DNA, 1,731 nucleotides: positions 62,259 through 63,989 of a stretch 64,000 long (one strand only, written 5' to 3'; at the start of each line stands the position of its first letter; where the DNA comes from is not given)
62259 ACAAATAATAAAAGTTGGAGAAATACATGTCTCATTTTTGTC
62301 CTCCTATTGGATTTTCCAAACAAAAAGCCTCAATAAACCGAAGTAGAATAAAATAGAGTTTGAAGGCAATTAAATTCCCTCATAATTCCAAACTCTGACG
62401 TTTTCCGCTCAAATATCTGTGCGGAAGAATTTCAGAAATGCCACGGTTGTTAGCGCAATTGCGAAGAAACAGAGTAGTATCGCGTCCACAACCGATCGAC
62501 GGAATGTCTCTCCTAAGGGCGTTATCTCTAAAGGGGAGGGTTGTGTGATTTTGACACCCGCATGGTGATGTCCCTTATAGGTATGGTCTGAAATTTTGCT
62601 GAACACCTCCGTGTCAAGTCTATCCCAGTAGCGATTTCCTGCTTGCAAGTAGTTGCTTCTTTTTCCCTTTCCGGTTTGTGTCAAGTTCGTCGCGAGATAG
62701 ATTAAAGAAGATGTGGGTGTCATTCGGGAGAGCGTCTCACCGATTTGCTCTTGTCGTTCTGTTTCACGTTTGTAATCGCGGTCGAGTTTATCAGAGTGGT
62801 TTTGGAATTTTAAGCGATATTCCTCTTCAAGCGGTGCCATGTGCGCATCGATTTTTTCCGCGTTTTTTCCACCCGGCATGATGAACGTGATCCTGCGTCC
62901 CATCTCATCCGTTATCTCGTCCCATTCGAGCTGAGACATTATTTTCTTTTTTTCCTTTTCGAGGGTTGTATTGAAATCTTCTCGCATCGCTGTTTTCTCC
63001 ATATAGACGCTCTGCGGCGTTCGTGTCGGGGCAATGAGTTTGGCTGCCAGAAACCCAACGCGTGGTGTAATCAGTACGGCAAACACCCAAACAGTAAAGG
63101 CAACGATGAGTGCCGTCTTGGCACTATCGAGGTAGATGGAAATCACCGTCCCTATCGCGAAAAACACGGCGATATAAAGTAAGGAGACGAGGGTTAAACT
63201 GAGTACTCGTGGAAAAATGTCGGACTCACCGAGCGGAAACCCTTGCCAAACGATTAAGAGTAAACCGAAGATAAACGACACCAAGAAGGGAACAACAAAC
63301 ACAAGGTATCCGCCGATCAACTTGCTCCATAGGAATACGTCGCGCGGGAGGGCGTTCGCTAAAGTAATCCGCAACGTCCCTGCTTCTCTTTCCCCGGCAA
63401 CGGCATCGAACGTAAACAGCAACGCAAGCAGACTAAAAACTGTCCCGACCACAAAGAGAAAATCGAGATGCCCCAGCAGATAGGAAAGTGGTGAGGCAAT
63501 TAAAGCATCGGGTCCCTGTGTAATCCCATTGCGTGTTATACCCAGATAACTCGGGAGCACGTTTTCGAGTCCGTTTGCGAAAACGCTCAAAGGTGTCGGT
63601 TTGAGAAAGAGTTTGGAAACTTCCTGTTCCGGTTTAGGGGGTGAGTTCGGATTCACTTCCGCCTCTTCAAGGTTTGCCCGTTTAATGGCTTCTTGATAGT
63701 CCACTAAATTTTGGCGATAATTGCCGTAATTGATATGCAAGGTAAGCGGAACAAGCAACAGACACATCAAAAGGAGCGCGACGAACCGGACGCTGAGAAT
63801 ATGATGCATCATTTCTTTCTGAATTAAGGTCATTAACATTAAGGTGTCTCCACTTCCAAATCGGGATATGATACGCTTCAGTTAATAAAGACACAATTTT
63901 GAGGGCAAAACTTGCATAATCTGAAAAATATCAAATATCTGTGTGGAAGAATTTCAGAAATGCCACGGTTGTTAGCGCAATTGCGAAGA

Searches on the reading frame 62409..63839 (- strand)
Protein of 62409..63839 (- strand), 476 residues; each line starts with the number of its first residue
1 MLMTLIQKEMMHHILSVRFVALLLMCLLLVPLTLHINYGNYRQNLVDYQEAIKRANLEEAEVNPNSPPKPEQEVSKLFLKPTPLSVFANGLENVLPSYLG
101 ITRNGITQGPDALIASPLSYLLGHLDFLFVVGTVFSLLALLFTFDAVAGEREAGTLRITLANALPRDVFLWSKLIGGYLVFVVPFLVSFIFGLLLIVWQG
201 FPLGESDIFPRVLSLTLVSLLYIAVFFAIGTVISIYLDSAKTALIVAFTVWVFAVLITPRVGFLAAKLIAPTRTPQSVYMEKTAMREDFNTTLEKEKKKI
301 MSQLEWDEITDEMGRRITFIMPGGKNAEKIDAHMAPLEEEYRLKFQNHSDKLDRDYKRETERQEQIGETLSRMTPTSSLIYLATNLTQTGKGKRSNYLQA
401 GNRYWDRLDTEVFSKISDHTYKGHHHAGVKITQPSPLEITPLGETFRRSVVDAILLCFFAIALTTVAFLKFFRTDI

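Call 9: search_protein_families(library=pfam, proteins=[window:62409-63839:-], max_evalue=0.001)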
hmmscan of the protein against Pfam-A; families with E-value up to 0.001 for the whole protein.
window:62409-63839:- (476 aa): 2 families
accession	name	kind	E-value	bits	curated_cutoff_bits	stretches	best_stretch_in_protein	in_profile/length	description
PF12679.13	ABC2_membrane_2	-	2.6e-30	106.1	27.2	1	3-475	1-282/283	ABC-2 family transporter protein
PF12698.13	ABC2_membrane_3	-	4.6e-06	26.4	31.6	1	92-258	154-287/347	ABC-2 family transporter protein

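Call 39: search_protein_families(library=ncbifam, proteins=[window:62409-63839:-], max_evalue=0.001)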
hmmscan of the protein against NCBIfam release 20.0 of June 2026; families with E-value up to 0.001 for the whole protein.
window:62409-63839:- (476 aa): 0 families
